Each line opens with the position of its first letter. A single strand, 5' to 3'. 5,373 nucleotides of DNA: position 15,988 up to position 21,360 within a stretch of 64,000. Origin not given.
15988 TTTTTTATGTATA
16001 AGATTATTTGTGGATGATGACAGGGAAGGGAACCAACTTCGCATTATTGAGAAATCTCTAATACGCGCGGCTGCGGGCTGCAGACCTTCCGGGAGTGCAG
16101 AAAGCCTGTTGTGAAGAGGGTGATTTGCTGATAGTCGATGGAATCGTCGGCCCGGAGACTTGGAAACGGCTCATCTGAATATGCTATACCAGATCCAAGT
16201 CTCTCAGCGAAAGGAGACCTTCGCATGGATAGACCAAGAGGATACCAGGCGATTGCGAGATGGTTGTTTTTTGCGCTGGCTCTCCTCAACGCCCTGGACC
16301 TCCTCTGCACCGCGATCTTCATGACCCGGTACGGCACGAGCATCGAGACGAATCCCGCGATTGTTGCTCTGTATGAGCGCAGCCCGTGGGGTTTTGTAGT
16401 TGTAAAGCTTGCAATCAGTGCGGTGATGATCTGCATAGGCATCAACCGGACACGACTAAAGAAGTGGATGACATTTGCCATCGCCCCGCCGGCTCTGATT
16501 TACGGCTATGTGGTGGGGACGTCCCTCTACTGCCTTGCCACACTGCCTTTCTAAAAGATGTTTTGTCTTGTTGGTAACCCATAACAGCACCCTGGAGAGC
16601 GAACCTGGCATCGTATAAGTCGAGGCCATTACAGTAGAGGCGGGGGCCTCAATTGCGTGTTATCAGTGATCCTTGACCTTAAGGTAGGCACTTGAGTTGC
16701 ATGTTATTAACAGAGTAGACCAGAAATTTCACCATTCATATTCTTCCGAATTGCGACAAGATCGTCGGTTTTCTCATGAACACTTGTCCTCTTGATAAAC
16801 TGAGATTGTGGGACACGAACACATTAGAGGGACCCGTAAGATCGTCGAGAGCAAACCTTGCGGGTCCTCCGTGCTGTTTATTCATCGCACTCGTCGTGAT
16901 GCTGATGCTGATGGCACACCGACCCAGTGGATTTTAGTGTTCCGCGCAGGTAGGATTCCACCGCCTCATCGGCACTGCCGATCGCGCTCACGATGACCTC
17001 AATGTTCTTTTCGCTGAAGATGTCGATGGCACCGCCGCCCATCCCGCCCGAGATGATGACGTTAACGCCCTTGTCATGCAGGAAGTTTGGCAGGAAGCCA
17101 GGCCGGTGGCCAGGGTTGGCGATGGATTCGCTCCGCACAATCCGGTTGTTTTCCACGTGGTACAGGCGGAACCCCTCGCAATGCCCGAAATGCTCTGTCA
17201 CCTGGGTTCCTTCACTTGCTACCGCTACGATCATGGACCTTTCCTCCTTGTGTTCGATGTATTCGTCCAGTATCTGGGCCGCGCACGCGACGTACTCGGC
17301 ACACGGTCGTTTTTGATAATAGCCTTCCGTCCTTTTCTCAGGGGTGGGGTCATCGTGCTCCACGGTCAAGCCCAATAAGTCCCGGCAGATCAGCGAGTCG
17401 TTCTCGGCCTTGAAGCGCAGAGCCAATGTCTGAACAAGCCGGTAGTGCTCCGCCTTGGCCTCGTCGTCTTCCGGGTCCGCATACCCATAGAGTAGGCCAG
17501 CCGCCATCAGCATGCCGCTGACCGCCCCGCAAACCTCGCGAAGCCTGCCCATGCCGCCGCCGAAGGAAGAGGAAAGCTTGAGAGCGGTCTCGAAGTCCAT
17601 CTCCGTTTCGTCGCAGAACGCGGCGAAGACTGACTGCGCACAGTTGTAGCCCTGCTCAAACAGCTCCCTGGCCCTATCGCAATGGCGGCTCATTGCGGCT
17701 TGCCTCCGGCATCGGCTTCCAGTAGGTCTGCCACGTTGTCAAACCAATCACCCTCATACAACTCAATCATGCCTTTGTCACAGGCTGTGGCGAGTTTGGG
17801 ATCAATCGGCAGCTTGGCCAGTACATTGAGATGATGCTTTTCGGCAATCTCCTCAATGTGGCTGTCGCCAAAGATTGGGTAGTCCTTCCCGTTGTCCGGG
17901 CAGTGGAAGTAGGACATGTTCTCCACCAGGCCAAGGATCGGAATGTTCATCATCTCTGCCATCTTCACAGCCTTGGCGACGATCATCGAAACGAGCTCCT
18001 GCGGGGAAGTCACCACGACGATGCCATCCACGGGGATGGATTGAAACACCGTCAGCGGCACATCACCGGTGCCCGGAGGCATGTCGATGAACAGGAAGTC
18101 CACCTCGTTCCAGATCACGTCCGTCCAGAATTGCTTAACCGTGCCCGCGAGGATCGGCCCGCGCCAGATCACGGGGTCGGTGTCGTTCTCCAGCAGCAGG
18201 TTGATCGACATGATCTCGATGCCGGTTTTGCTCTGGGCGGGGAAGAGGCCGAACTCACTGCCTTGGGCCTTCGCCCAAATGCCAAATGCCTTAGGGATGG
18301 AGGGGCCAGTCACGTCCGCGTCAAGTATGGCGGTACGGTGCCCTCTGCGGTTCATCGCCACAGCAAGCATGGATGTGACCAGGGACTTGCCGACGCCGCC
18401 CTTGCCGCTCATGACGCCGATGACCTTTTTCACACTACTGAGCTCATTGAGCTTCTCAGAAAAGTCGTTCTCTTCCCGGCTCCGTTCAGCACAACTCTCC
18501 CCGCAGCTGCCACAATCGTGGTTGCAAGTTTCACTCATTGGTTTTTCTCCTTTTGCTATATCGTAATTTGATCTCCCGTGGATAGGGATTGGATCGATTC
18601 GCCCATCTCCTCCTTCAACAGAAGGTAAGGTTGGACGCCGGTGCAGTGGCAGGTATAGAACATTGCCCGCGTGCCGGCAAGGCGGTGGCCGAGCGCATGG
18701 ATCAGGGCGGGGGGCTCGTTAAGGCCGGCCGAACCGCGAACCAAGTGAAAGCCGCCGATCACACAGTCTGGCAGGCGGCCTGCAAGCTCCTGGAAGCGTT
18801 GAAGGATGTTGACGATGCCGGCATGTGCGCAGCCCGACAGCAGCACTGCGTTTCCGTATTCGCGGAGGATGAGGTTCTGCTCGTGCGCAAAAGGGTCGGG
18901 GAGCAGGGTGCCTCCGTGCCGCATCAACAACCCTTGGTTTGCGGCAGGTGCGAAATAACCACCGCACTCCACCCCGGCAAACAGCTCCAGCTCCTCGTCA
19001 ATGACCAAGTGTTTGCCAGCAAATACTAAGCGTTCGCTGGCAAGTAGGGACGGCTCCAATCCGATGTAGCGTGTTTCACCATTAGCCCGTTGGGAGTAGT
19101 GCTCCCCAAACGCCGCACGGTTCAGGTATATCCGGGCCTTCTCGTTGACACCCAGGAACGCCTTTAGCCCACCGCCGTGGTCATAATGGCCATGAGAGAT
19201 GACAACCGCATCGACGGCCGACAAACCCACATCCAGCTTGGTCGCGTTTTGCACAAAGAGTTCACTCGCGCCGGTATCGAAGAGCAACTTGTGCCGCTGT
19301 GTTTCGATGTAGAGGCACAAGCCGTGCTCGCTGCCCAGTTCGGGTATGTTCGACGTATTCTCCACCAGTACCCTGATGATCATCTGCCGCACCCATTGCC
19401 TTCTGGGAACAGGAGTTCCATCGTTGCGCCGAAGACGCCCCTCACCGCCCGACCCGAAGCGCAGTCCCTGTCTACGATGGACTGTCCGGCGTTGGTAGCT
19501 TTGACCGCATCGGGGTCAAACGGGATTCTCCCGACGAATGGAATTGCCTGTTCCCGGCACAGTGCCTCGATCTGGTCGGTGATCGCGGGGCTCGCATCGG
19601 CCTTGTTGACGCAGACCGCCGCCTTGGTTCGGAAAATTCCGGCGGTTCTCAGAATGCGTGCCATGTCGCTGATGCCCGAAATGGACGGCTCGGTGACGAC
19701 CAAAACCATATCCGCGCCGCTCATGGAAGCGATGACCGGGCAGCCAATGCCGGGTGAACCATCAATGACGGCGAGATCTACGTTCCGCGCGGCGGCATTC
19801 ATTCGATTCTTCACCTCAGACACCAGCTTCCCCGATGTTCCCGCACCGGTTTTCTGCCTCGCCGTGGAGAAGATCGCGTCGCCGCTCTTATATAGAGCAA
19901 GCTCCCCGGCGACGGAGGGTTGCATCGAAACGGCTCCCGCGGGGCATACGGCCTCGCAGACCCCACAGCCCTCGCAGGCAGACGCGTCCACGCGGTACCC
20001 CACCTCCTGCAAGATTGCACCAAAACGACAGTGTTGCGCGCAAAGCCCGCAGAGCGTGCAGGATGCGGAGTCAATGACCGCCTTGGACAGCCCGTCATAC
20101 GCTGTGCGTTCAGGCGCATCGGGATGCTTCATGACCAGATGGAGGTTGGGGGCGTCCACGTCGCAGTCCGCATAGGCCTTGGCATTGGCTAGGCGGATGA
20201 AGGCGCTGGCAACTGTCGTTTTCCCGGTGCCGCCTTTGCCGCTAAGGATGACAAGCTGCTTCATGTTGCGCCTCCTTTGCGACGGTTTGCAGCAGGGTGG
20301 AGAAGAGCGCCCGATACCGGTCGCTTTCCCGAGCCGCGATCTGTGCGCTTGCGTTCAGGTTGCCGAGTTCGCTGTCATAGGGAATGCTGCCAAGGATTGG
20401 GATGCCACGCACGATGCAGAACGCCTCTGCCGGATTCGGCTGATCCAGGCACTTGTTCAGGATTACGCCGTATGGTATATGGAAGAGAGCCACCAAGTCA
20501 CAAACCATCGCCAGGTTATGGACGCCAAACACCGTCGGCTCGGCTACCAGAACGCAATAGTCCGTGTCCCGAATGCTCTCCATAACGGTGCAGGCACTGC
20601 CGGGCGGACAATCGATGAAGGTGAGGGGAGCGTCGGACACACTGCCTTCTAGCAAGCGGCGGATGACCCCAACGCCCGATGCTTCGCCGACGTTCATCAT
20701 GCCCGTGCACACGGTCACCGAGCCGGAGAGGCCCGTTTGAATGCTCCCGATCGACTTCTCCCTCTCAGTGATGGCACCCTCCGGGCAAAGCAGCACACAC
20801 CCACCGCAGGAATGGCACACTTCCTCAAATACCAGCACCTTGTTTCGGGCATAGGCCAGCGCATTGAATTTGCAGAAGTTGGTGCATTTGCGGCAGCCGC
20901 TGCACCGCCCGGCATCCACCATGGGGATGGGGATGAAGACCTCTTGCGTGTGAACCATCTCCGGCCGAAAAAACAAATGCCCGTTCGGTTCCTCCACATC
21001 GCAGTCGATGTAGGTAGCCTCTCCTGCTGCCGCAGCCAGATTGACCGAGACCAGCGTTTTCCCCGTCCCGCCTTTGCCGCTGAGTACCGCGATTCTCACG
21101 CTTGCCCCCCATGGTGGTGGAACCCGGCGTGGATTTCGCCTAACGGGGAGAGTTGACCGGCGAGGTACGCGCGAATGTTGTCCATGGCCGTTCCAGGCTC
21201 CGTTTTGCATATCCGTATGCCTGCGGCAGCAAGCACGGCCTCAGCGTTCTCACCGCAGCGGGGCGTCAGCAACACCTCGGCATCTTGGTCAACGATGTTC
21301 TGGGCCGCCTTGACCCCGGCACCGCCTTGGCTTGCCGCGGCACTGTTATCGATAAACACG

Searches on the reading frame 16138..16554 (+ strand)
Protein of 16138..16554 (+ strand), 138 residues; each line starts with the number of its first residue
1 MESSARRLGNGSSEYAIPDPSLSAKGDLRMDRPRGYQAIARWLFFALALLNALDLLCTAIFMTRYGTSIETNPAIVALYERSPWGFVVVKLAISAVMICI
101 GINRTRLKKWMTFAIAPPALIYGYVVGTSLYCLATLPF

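Call 10: search_protein_families(library=pfam, proteins=[window:16138-16554:+])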
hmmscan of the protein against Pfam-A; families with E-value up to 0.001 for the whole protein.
window:16138-16554:+ (138 aa): 1 family
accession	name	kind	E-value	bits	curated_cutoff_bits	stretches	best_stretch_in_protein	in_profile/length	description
PF18902.5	DUF5658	-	7.2e-13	49.6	25.2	1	48-128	1-80/82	Domain of unknown function (DUF5658)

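Call 25: find_encoding_contigs(protein=window:16138-16554:+, flank=10000, max_places=10)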
Protein window:16138-16554:+ (138 aa): no gene with exactly this product is on record in the collection.

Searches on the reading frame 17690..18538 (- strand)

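Call 11: search_protein_families(library=pfam, proteins=[window:17690-18538:-])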
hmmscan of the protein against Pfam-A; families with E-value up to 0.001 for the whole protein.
window:17690-18538:- (282 aa): 8 families
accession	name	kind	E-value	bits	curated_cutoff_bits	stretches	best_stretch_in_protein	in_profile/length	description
PF10609.15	ParA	-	6.2e-88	294.8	27.1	1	36-258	2-224/246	NUBPL iron-transfer P-loop NTPase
PF01656.29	CbiA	-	6.9e-11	42.6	25.4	1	41-253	2-119/125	CobQ/CobB/MinD/ParA nucleotide binding domain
PF13614.12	AAA_31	-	2e-06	28.3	27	1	38-76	2-40/177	AAA domain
PF03308.22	MeaB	-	0.00015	21.3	23.1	1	23-78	19-73/273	Methylmalonyl Co-A mutase-associated GTPase MeaB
PF02374.21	ArsA_ATPase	-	0.00016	21.4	24.3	1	42-75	5-38/305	Anion-transporting ATPase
PF13500.12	AAA_26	-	0.00018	21.9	27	0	159-250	118-195/198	AAA domain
PF06414.18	Zeta_toxin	-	0.00037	20.4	22.3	1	34-90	12-67/199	Zeta toxin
PF09140.17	MipZ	-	0.00076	19.3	20.7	0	39-86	2-49/262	ATPase MipZ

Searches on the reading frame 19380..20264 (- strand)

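Call 11: search_protein_families(library=pfam, proteins=[window:19380-20264:-])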
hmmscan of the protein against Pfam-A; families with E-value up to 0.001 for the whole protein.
window:19380-20264:- (294 aa): 13 families
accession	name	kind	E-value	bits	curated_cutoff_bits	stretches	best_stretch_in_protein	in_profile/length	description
PF00037.32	Fer4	-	3.2e-13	49.3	21.1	2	91-112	2-23/24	4Fe-4S binding domain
PF01656.29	CbiA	-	9.9e-13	48.6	25.4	1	4-262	1-124/125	CobQ/CobB/MinD/ParA nucleotide binding domain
PF12837.12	Fer4_6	-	2.2e-10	40.4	25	2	91-111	3-23/24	4Fe-4S binding domain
PF12838.12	Fer4_7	-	2.6e-10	41.1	27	2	96-111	37-52/52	4Fe-4S dicluster domain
PF10609.15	ParA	-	3.3e-09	37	27.1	0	160-267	110-229/246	NUBPL iron-transfer P-loop NTPase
PF14697.11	Fer4_21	-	2.1e-07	31.4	35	1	62-114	1-59/59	4Fe-4S dicluster domain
PF12797.12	Fer4_2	-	2.4e-07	30.7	24.5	0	91-109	4-22/22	4Fe-4S binding domain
PF13614.12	AAA_31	-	1.1e-06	29.1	27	0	151-208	107-164/177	AAA domain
PF13237.11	Fer4_10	-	2.7e-06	27.7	25.5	1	62-108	2-53/53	4Fe-4S dicluster domain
PF13187.11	Fer4_9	-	1.9e-05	25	27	1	69-111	2-51/52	4Fe-4S dicluster domain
PF13484.11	Fer4_16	-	6.6e-05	24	30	0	69-97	2-29/66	4Fe-4S double cluster binding domain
PF13604.12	AAA_30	-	0.00069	19.8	27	0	3-30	19-46/191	AAA domain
PF13183.11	Fer4_8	-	0.00071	20.5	27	0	94-111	2-19/68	4Fe-4S dicluster domain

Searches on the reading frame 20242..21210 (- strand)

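Call 11: search_protein_families(library=pfam, proteins=[window:20242-21210:-])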
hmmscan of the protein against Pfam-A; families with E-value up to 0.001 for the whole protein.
window:20242-21210:- (322 aa): 14 families
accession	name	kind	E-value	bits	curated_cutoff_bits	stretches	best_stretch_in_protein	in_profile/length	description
PF01656.29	CbiA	-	3.2e-10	40.5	25.4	1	40-286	1-119/125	CobQ/CobB/MinD/ParA nucleotide binding domain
PF00037.32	Fer4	-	1e-08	35.1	21.1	1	127-148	3-24/24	4Fe-4S binding domain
PF10609.15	ParA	-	6.5e-08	32.7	27.1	1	39-64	5-30/246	NUBPL iron-transfer P-loop NTPase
PF13187.11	Fer4_9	-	5.2e-07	30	27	1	102-147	1-52/52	4Fe-4S dicluster domain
PF13237.11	Fer4_10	-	7.5e-07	29.4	25.5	1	97-143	3-53/53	4Fe-4S dicluster domain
PF12837.12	Fer4_6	-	1.3e-06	28.5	25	0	125-147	2-24/24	4Fe-4S binding domain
PF14697.11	Fer4_21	-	3.4e-06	27.5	35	1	98-147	3-57/59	4Fe-4S dicluster domain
PF12797.12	Fer4_2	-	6.4e-06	26.2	24.5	1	94-114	1-21/22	4Fe-4S binding domain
PF13614.12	AAA_31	-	9.9e-06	26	27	0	40-62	4-26/177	AAA domain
PF12838.12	Fer4_7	-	1.5e-05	25.8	27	1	102-146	1-52/52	4Fe-4S dicluster domain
PF13484.11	Fer4_16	-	2.8e-05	25.2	30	0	132-152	2-22/66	4Fe-4S double cluster binding domain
PF12800.12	Fer4_4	-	6.6e-05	23.4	24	0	130-145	2-17/17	4Fe-4S binding domain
PF25160.1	LdpA_Fe-S-bd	-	0.00027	21.1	27.6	0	106-151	5-47/49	LdpA Fe-S cluster-binding domain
PF13500.12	AAA_26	-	0.00058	20.2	27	0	220-284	132-196/198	AAA domain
